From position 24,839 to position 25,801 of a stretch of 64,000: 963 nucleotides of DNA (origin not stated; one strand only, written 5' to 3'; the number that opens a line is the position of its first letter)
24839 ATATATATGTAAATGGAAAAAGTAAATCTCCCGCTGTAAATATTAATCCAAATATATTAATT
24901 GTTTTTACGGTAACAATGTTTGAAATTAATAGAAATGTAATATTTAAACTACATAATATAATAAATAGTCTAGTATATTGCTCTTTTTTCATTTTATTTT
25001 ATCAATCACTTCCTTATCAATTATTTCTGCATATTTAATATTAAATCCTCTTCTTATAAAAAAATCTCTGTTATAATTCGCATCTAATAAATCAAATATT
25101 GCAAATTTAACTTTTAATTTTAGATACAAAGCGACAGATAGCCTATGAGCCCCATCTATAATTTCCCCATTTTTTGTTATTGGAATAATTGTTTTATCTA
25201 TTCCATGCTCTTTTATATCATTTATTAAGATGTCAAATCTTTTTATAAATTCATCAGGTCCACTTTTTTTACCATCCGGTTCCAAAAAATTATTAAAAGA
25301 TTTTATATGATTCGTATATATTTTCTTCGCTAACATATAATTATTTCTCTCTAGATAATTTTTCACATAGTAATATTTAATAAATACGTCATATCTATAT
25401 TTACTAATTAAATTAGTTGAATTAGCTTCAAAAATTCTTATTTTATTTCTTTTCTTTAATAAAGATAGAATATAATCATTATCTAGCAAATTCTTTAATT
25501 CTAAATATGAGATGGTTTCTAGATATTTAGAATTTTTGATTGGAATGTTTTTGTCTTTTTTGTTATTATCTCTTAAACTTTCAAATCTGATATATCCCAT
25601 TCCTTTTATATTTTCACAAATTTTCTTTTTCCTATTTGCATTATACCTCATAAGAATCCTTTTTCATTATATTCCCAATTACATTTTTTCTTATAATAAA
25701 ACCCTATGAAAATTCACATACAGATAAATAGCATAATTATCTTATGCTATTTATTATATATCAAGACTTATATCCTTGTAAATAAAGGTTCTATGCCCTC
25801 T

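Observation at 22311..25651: Five-gene operon coupling a YhhQ-type queuosine-precursor transporter to nucleoside-level enzymes and a ParB/Srx-like protein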

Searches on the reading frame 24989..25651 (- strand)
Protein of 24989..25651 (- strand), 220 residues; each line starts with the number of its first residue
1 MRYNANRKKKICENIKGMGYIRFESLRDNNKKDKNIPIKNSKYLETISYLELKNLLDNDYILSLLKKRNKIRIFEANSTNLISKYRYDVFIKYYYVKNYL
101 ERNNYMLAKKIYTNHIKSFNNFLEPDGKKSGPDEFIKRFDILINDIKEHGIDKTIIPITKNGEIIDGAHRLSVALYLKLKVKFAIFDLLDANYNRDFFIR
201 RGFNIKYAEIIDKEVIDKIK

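Call 3: search_protein_families(library=pfam, proteins=[window:24989-25651:-], max_evalue=0.01)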
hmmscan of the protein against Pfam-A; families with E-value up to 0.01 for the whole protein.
window:24989-25651:- (220 aa): 0 families

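Call 4: search_protein_families(library=ncbifam, proteins=[window:24989-25651:-], max_evalue=0.01)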
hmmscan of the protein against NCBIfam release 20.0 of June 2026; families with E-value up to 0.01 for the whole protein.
window:24989-25651:- (220 aa): 0 families

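Call 8: find_homologous_proteins(query=window:24989-25651:-, max_evalue=0.001)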
Query window:24989-25651:- (220 aa): 322 proteins with E <= 0.001 among 889 candidates; the best 120 are listed.
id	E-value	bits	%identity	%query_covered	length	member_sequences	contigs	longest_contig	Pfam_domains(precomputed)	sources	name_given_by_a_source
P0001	4.5e-135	466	100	100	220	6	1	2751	-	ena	-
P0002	7.1e-113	394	84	100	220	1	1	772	-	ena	-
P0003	8.9e-94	331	76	90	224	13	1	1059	-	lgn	-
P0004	9.1e-92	325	70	100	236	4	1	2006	-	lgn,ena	-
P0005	4.2e-91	322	71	96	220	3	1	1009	-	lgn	-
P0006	4.0e-90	319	70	94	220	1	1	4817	-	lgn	-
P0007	4.6e-89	316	73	94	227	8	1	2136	-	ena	-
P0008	5.7e-89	316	73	94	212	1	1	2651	-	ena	-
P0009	5.7e-89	316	73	94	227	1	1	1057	-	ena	-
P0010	1.0e-88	315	73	94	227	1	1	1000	-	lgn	-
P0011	1.2e-88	314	72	94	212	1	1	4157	-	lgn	-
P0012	1.9e-88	314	72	94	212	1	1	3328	-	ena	-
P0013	3.4e-88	313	72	94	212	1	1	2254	-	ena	-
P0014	3.5e-88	313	72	94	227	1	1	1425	-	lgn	-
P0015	3.6e-88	313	73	94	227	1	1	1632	-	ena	-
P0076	1.2e-81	292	68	94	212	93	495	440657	-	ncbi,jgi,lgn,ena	-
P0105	2.0e-78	281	66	94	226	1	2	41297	-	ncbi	-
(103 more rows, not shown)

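Call 9: find_encoding_contigs(protein=P0076, flank=6000, max_places=4)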
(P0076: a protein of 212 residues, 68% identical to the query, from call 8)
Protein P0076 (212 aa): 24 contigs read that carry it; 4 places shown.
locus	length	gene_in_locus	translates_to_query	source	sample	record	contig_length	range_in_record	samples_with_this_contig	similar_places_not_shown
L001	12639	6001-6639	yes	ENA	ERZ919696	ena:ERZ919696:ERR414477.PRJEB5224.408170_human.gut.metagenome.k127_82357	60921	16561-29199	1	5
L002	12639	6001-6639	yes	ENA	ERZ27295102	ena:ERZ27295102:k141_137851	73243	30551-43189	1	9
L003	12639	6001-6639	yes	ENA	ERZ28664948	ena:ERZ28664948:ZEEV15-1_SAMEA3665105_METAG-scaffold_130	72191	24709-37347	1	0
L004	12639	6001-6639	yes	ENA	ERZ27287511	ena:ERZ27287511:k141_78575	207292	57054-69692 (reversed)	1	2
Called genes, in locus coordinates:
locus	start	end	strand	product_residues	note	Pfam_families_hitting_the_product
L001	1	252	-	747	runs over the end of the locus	PF02901:PFL-like, PF01228:Gly_radical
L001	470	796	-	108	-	PF13560:HTH_31, PF12844:HTH_19, PF13443:HTH_26, PF01381:HTH_3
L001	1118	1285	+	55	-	PF13451:zf_Tbcl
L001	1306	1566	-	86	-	PF12116:SpoIIID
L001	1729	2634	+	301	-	PF00005:ABC_tran, PF13304:AAA_21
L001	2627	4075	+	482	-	PF12679:ABC2_membrane_2, PF12698:ABC2_membrane_3 (weak), PF10920:DUF2705, PF12730:ABC2_membrane_4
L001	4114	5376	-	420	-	PF06245:DUF1015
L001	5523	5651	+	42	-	PF05582:Peptidase_U57 (weak)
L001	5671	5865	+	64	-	-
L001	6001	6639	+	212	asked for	-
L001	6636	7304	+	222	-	PF02592:Vut_1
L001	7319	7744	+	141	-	PF05014:Nuc_deoxyrib_tr, PF15891:Nuc_deoxyri_tr2 (weak)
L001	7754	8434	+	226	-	PF13238:AAA_18 (faint)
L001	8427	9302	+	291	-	PF02811:PHP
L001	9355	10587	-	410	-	-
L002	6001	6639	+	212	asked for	-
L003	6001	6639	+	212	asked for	-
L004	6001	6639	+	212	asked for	-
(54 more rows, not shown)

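Call 10: find_encoding_contigs(protein=P0105, flank=6000, max_places=3)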
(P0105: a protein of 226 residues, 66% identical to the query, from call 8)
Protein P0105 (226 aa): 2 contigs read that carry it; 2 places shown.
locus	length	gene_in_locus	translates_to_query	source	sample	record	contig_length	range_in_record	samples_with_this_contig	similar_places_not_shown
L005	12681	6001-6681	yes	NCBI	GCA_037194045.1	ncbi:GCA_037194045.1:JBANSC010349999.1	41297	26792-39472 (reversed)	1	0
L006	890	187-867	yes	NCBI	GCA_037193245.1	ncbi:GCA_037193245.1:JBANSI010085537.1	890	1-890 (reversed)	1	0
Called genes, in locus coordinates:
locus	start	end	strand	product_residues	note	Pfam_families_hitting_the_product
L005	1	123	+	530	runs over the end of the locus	PF06418:CTP_synth_N, PF00117:GATase, PF07722:Peptidase_C26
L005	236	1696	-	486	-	PF12679:ABC2_membrane_2, PF10920:DUF2705, PF12730:ABC2_membrane_4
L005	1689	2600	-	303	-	PF00005:ABC_tran, PF13304:AAA_21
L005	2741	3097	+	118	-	PF05582:Peptidase_U57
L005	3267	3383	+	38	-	-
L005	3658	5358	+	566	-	PF00122:E1-E2_ATPase, PF00702:Hydrolase, PF13246:Cation_ATPase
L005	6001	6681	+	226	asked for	-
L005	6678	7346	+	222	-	PF02592:Vut_1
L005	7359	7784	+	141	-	PF05014:Nuc_deoxyrib_tr, PF15891:Nuc_deoxyri_tr2 (weak)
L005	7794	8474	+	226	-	PF01712:dNK (faint), PF13238:AAA_18 (weak)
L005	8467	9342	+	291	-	PF02811:PHP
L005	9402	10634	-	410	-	-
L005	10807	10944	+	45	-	-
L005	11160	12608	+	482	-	PF00239:Resolvase, PF07508:Recombinase, PF13408:Zn_ribbon_recom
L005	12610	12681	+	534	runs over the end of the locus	PF00239:Resolvase, PF07508:Recombinase, PF13408:Zn_ribbon_recom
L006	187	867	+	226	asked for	-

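Call 21: search_protein_representatives(protein=window:24989-25651:-)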
Query: 220 residues. Proteins with E-value up to 0.001 (for the whole library): 1172; up to 1e-10: 357; up to 1e-30: 6. The best 150 are listed.
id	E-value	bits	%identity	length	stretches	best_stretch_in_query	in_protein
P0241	1.7e-56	207.7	52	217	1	15-213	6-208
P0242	6.1e-47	176.5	54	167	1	55-211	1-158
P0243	1.9e-45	171.7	46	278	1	9-218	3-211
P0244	1.3e-36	142.8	42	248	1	15-210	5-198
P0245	1.3e-33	133.0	69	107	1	14-111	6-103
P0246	1.6e-32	129.4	53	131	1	91-211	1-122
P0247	3.1e-28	115.4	74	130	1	139-218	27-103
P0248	9.2e-28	113.9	51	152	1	11-148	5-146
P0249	1.2e-27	113.4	71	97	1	142-220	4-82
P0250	1.1e-26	110.4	50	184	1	33-156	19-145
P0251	1.9e-25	106.3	76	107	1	152-218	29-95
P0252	1.4e-24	103.5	41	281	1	16-217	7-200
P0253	2.3e-23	99.5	91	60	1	166-220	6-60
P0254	6.3e-23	98.1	32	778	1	37-211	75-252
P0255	1.3e-22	97.1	33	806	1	42-215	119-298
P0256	3.7e-21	92.3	36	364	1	15-210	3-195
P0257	3.9e-21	92.2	37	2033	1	58-211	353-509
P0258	1.4e-20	90.4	34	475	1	65-216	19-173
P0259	1.4e-20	90.4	41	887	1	72-214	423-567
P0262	3.0e-20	89.3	37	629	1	68-212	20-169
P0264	3.6e-20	89.1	40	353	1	71-216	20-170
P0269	1.3e-19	87.2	42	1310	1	64-211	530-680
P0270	2.8e-19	86.2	34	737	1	46-214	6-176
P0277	7.4e-18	81.5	39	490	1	55-211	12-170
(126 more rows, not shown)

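Call 22: search_protein_families(library=pfam, proteins=[P0254, P0258, P0262, P0264, P0257, P0259, P0269, P0270, P0277, P0256], max_evalue=0.001)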
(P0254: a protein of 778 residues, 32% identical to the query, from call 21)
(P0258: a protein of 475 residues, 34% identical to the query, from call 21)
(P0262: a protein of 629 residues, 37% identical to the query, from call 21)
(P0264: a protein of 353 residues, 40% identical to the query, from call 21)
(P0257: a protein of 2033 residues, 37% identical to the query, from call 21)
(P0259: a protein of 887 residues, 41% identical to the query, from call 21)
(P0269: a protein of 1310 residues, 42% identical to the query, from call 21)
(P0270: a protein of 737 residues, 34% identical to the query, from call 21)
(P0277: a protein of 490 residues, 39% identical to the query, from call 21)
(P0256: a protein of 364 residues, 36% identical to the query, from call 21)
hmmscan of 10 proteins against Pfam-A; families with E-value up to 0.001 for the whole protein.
P0254 (778 aa): 2 families
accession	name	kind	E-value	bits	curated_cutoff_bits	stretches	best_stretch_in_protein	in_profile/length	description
PF13704.12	Glyco_tranf_2_4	-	1.2e-12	48.6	27.5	1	538-634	1-97/98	Glycosyl transferase family 2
PF00535.33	Glycos_transf_2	-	1.9e-08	34.9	23.3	1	534-663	3-129/168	Glycosyl transferase family 2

P0258 (475 aa): 0 families

P0262 (629 aa): 0 families

P0264 (353 aa): 0 families

P0257 (2033 aa): 23 families
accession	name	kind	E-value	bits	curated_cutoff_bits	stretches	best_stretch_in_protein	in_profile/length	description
PF00535.33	Glycos_transf_2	-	3.8e-68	229.1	23.3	3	1091-1261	1-167/168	Glycosyl transferase family 2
PF14559.12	TPR_19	-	1.6e-25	89.7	25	2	1443-1489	2-48/68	Tetratricopeptide repeat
PF13432.12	TPR_16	-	2e-24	86.1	32.7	1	1819-1875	7-63/65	Tetratricopeptide repeat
PF07719.23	TPR_2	-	8.3e-22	75.9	27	1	1844-1875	2-33/34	Tetratricopeptide repeat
PF13181.12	TPR_8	-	4e-21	73.7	25.7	1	1844-1874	2-32/34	Tetratricopeptide repeat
PF00515.34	TPR_1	-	5.9e-20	70.6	27.8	1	1844-1874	2-32/34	Tetratricopeptide repeat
PF13428.12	TPR_14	-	1.1e-17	63.2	23.5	0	1845-1884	3-42/44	Tetratricopeptide repeat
PF13414.12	TPR_11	-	1.7e-16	60.1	26.8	1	1822-1857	7-42/42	TPR repeat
PF13704.12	Glyco_tranf_2_4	-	4.1e-13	50.1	27.5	1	1602-1679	1-85/98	Glycosyl transferase family 2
PF13431.12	TPR_17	-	7.5e-13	48.1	24.4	1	1831-1863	1-33/34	Tetratricopeptide repeat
PF13641.12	Glyco_tranf_2_3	-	2.4e-12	47.8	27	1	1090-1291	3-203/230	Glycosyltransferase like family 2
PF13174.12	TPR_6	-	8.3e-11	42.2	26.3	0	1844-1875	1-32/33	Tetratricopeptide repeat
PF13424.12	TPR_12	-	1.2e-09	38.7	30.1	0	1824-1872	18-74/77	Tetratricopeptide repeat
PF23914.1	TPR_CcmH_CycH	-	2.5e-09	37.6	42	1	1834-1938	41-148/158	Cytochrome c-type biogenesis protein H TPR domain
PF10111.15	Glyco_tranf_2_2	-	4e-09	36.8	27.3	0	1102-1191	14-104/276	Glycosyltransferase like family 2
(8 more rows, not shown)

P0259 (887 aa): 0 families

P0269 (1310 aa): 5 families
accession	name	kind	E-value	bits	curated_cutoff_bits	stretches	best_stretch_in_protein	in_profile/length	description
PF00535.33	Glycos_transf_2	-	2.6e-34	119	23.3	1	1055-1185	1-130/168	Glycosyl transferase family 2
PF05050.19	Methyltransf_21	-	9.9e-20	71.8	22.7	1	320-485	1-171/173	Methyltransferase FkbM domain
PF00852.26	Glyco_transf_10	-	7.6e-15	55.5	23.9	1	118-240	4-114/182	Glycosyltransferase family 10 (fucosyltransferase) C-term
PF10111.15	Glyco_tranf_2_2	-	7.7e-15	55.5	27.3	1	1055-1160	1-108/276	Glycosyltransferase like family 2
PF13641.12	Glyco_tranf_2_3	-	3.2e-14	53.9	27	1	1054-1242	3-205/230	Glycosyltransferase like family 2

P0270 (737 aa): 1 family
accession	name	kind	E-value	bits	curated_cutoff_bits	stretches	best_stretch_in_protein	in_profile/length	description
PF05050.19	Methyltransf_21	-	1.7e-17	64.5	22.7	1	541-705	1-171/173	Methyltransferase FkbM domain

P0277 (490 aa): 0 families

P0256 (364 aa): 0 families

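Call 37: search_solved_structures(query=A4, max_evalue=10, show_alignments=3)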
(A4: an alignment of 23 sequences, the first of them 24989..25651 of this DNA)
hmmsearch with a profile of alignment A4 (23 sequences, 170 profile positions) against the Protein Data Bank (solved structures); distinct sequences matched with E-value up to 10: 6.
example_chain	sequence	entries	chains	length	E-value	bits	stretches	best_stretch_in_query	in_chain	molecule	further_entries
4d2j_A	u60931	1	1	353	0.44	13.4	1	100-142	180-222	FRUCTOSE-BISPHOSPHATE ALDOLASE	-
4tu1_A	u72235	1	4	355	0.44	13.4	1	100-142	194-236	Fructose-1,6-bisphosphate aldolase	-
5tjs_A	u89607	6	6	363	0.46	13.4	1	100-142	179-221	Fructose-bisphosphate aldolase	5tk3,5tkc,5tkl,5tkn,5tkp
4v96_AA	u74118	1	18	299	0.94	12.3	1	36-98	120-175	ORF48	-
1a5c_A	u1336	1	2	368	1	12.2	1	99-141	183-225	FRUCTOSE-1,6-BISPHOSPHATE ALDOLASE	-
2eph_A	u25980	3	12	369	1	12.2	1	99-141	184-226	Fructose-bisphosphate aldolase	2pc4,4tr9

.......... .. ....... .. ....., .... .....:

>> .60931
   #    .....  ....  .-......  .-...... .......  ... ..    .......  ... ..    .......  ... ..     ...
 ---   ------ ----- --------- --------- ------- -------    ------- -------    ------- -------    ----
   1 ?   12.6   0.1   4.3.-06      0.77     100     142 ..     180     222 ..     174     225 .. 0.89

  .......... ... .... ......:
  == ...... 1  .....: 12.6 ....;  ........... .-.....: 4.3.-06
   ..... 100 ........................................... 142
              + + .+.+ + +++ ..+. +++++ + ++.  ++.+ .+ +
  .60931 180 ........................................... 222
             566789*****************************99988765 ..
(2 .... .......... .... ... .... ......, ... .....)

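Call 43: predict_structure(alignment_id=A3)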
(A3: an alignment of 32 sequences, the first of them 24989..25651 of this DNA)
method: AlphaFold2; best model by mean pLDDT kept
length: 220 residues; sequences in the alignment: 32
mean_pLDDT: 87.4   pTM: 0.86
mean pLDDT of the five models: 87.4, 87.0, 87.0, 84.3, 79.1
residues with pLDDT >= 90: 125; 70-90: 79; 50-70: 9; < 50: 7
segments of 3 or more residues with pLDDT < 50: 1-7
pLDDT, mean of each block of 10 residues (from residue 1): 45 80 81 76 92 82 81 93 93 98 96 95 80 93 95 86 90 96 89 94 97 91
secondary structure, 60 per line:
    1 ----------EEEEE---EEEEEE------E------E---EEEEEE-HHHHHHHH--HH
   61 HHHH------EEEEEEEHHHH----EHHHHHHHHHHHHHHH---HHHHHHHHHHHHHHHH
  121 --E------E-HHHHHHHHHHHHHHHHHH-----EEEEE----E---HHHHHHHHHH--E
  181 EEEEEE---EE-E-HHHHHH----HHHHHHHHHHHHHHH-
elements in order: E11-15 E19-24 E42-47 H49-56 H59-64 E71-77 H78-81 H87-101 H105-120 H132-149 E155-159 H168-177 E180-186 H195-200 H205-219

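Call 46: search_protein_families(library=padloc, proteins=[window:24989-25651:-], max_evalue=0.01)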
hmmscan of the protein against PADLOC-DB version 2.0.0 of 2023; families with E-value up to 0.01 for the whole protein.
window:24989-25651:- (220 aa): 0 families

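Call 63: fold_search(model_id=the predicted structure, library=pdb)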
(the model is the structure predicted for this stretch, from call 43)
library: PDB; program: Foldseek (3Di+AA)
matches with E <= 10: 39; with E <= 0.001: 0
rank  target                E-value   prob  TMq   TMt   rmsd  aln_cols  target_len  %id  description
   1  5k5d_B                5.6e-02  0.96  0.21  0.19   8.8        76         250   21  Structure of the C2221 form of Pnob8-like ParB-N domain (released 2016-06-15)
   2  5k5d_A                1.7e-01  0.84  0.22  0.19   8.3        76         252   24  Structure of the C2221 form of Pnob8-like ParB-N domain (released 2016-06-15)
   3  8qa9_A                4.9e-01  0.30  0.21  0.22   8.9        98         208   21  Crystal structure of the RK2 plasmid encoded co-complex of the C-terminally truncated transcriptional repressor protei (released 2024-02-21)
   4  8qa9_B                5.5e-01  0.25  0.20  0.21   9.0        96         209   19  Crystal structure of the RK2 plasmid encoded co-complex of the C-terminally truncated transcriptional repressor protei (released 2024-02-21)
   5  7bm8_A                6.5e-01  0.28  0.20  0.25  11.9        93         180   22  Crystal structure of the C-terminally truncated chromosome-partitioning protein ParB from Caulobacter crescentus compl (released 2021-04-28)
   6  2nun                  9.8e-01  0.02  0.11  0.08  18.4       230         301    7  The structure of the type III effector AvrB complexed with ADP (released 2007-05-22)
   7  4ezi                  1.9e+00  0.15  0.14  0.09   4.0        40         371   18  Crystal structure of a putative hydrolase (lpg1103) from Legionella pneumophila subsp. pneumophila str. Philadelphia 1 a (released 2012-06-27)
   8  8twj                  2.0e+00  0.01  0.11  0.08  18.4       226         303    9  AvrB_R266A bound with UDP (released 2024-02-28)
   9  3bem_A                2.1e+00  0.03  0.14  0.14  17.8       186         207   11  Crystal structure of putative nitroreductase ydfN (2632848) from Bacillus subtilis at 1.65 A resolution (released 2007-12-04)
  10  5mll_A                2.2e+00  0.03  0.18  0.18  12.1       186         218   11  Structure of HpDprA at 1.9 Angstroms resolution (released 2017-12-20)
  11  4r2k                  3.0e+00  0.03  0.14  0.11   5.9        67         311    7  Crystal structure of H119A mutant of YdaA (Universal Stress Protein E) from Salmonella typhimurium (released 2015-02-04)
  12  3bem_B                3.1e+00  0.02  0.14  0.15  17.2       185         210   12  Crystal structure of putative nitroreductase ydfN (2632848) from Bacillus subtilis at 1.65 A resolution (released 2007-12-04)
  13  5mll_B                3.3e+00  0.02  0.19  0.19  12.0       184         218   11  Structure of HpDprA at 1.9 Angstroms resolution (released 2017-12-20)
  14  2ofn_MODEL_1_A        4.0e+00  0.01  0.09  0.11  15.5       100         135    8  Solution structure of FK506-binding domain (FKBD)of FKBP35 from Plasmodium falciparum (released 2007-12-25)
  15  7y79_B                4.2e+00  0.03  0.11  0.12  12.9        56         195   12  Crystal structure of Cry78Aa (released 2022-08-31)
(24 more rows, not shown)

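Call 65: search_protein_families(library=ncbifam, proteins=[P0258, P0277, P0264, P0262, P0256, P0259, P0243, P0270, P0254], max_evalue=0.01)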
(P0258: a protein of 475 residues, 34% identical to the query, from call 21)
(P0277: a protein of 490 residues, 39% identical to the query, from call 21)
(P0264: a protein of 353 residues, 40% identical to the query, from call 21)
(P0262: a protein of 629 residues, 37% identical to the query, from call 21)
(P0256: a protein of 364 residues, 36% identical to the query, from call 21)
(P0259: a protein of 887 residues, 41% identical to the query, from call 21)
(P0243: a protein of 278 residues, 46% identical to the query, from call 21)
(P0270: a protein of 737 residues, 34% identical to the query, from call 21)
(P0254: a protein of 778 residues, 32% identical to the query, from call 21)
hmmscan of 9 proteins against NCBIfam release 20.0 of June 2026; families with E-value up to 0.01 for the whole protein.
P0258 (475 aa): 0 families

P0277 (490 aa): 0 families

P0264 (353 aa): 0 families

P0262 (629 aa): 0 families

P0256 (364 aa): 0 families

P0259 (887 aa): 0 families

P0243 (278 aa): 0 families

P0270 (737 aa): 1 family
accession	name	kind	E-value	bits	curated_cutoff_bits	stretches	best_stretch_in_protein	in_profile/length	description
TIGR01444.1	fkbM_fam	subfamily_domain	1.4e-25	90.5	37.7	1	538-681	1-142/143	FkbM family methyltransferase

P0254 (778 aa): 0 families

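Call 76: search_dna_similar(query=window:24989-25651:-, collection=phages, mode=protein, max_evalue=0.001, max_rows=12)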
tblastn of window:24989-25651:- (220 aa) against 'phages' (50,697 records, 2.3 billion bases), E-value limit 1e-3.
No match.

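Call 77: search_dna_similar(query=P0277, collection=plasmids, mode=protein, max_evalue=0.00001, max_rows=15)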
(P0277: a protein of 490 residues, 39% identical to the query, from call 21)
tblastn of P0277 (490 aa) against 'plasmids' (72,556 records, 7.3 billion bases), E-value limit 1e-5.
Records with a match: 3; places in all: 3; records where one place covers at least 80% of the query: 2.
Best place of each record, by identity: <60% 3.
By first word of the organism name: Ilyobacter 1; Jannaschia 1; Paracoccus 1.
By predicted mobility (MOB-suite, as given by PLSDB): non-mobilizable 3.
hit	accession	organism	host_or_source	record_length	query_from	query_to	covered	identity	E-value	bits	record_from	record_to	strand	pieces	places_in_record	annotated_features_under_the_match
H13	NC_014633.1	Ilyobacter polytropus DSM 2926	marine mud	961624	21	489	96%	32.3%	3e-54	203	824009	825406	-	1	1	hypothetical protein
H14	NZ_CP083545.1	Jannaschia sp. W003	-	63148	66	478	84%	25.8%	2e-49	189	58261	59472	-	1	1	hypothetical protein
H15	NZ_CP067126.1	Paracoccus alcaliphilus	whole organism,soil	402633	41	216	36%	28.7%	6e-12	76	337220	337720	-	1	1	hypothetical protein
